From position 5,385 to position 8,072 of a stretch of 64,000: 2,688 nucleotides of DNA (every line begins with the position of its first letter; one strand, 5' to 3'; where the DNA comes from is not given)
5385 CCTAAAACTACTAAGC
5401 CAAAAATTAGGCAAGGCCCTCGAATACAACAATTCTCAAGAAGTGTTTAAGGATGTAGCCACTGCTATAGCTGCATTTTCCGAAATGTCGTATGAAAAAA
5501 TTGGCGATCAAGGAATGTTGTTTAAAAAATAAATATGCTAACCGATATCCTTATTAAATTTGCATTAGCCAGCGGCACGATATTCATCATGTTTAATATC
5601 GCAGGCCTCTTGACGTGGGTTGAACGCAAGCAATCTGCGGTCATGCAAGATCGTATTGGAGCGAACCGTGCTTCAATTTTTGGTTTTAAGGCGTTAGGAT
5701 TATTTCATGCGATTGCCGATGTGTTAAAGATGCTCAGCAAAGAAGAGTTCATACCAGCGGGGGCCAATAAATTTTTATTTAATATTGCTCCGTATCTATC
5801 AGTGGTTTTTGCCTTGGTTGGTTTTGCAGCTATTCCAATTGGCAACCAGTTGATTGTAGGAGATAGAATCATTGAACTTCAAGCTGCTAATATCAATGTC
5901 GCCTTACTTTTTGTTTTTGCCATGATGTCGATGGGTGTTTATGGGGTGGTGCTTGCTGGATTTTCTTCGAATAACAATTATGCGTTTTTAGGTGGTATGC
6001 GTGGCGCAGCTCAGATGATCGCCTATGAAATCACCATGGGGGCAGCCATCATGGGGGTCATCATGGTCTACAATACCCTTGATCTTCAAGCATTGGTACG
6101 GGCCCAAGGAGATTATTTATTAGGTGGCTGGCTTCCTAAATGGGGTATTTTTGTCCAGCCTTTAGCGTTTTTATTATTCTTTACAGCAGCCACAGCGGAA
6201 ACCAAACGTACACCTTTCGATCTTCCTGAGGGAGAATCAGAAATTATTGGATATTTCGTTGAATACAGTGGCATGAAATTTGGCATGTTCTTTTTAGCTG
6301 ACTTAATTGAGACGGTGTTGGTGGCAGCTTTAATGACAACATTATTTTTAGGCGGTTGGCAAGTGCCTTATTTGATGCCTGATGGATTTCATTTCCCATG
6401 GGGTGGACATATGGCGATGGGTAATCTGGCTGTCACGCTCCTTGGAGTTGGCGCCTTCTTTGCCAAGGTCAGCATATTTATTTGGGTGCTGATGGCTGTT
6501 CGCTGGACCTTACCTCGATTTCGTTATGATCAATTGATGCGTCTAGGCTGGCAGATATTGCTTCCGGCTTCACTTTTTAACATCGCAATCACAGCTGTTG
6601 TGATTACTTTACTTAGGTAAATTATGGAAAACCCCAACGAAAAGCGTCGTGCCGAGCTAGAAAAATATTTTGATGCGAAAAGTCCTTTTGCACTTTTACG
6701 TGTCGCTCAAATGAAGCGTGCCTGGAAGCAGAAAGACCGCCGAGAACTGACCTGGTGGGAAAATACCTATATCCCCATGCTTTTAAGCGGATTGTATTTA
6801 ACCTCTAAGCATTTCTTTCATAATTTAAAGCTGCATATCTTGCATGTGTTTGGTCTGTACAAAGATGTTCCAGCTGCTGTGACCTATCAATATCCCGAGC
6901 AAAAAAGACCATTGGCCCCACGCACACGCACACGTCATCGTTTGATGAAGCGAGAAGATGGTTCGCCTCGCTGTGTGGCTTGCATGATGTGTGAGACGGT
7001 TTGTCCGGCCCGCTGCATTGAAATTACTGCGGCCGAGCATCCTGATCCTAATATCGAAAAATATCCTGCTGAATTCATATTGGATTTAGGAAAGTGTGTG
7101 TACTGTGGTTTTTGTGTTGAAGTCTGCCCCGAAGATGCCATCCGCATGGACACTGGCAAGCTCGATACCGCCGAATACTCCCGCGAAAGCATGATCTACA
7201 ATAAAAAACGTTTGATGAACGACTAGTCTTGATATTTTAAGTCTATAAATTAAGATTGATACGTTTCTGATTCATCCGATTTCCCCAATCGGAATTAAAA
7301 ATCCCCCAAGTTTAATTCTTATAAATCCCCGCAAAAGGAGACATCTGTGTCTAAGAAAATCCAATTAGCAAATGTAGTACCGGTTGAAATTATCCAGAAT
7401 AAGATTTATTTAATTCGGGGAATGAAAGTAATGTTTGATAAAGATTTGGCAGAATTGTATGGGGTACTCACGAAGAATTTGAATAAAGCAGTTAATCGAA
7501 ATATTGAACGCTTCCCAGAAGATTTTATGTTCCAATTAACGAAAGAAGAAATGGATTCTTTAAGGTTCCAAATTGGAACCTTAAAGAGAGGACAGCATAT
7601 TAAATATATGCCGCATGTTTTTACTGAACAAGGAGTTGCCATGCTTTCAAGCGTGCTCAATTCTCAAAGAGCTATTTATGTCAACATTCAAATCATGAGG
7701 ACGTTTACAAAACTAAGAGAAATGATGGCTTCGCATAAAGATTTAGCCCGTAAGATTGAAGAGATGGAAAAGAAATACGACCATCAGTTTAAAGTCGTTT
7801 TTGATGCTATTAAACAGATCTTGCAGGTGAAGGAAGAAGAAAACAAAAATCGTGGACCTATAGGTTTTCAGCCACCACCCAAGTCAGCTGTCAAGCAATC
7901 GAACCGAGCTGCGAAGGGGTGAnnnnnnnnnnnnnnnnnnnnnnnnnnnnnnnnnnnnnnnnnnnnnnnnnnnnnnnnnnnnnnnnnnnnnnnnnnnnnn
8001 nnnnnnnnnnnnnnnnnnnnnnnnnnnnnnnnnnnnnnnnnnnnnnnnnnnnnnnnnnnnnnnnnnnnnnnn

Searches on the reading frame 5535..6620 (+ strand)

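Call 10: search_protein_families(library=pfam, proteins=[window:5535-6620:+], max_evalue=0.001)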
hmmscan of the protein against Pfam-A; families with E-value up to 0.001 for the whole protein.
window:5535-6620:+ (361 aa): 1 family
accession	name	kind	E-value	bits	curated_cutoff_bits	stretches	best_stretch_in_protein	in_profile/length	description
PF00146.26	NADHdh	-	9e-105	350.7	27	1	16-354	8-298/298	NADH dehydrogenase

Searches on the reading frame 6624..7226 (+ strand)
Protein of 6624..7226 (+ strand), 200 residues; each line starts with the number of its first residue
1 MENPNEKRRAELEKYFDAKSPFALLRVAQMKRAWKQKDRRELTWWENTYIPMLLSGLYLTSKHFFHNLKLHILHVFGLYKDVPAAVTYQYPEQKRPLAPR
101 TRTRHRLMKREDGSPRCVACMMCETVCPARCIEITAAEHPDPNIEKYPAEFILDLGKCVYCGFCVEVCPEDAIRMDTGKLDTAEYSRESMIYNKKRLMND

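Call 10: search_protein_families(library=pfam, proteins=[window:6624-7226:+], max_evalue=0.001)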
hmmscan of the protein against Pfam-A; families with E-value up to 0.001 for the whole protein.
window:6624-7226:+ (200 aa): 11 families
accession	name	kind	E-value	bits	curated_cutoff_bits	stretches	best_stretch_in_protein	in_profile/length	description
PF12838.12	Fer4_7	-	1.2e-11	45.3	27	2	116-172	1-52/52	4Fe-4S dicluster domain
PF00037.32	Fer4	-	4.4e-11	42.5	21.1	1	153-174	3-24/24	4Fe-4S binding domain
PF13484.11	Fer4_16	-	3.9e-08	34.4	30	1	157-194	1-38/66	4Fe-4S double cluster binding domain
PF14697.11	Fer4_21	-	1.3e-07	32.1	35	1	157-175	40-59/59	4Fe-4S dicluster domain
PF13183.11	Fer4_8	-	1.6e-07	32.2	27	0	103-129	40-66/68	4Fe-4S dicluster domain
PF13187.11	Fer4_9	-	3.8e-07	30.5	27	1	116-173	1-52/52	4Fe-4S dicluster domain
PF13237.11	Fer4_10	-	3.9e-07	30.3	25.5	0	152-175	3-30/53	4Fe-4S dicluster domain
PF12797.12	Fer4_2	-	9.6e-07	28.8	24.5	0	152-170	4-22/22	4Fe-4S binding domain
PF13746.11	Fer4_18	-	2.8e-06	27.9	27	0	100-130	44-74/114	4Fe-4S dicluster domain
PF12837.12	Fer4_6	-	3e-06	27.4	25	0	155-173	6-24/24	4Fe-4S binding domain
PF13534.11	Fer4_17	-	6.1e-06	27.1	22.2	0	109-129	38-58/61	4Fe-4S dicluster domain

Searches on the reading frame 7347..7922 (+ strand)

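Call 10: search_protein_families(library=pfam, proteins=[window:7347-7922:+], max_evalue=0.001)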
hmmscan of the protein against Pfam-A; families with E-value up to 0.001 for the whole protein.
window:7347-7922:+ (191 aa): 1 family
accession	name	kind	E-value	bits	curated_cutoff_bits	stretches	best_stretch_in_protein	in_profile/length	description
PF10543.14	ORF6N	-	6.2e-36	123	27.8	1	18-103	1-86/86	ORF6N domain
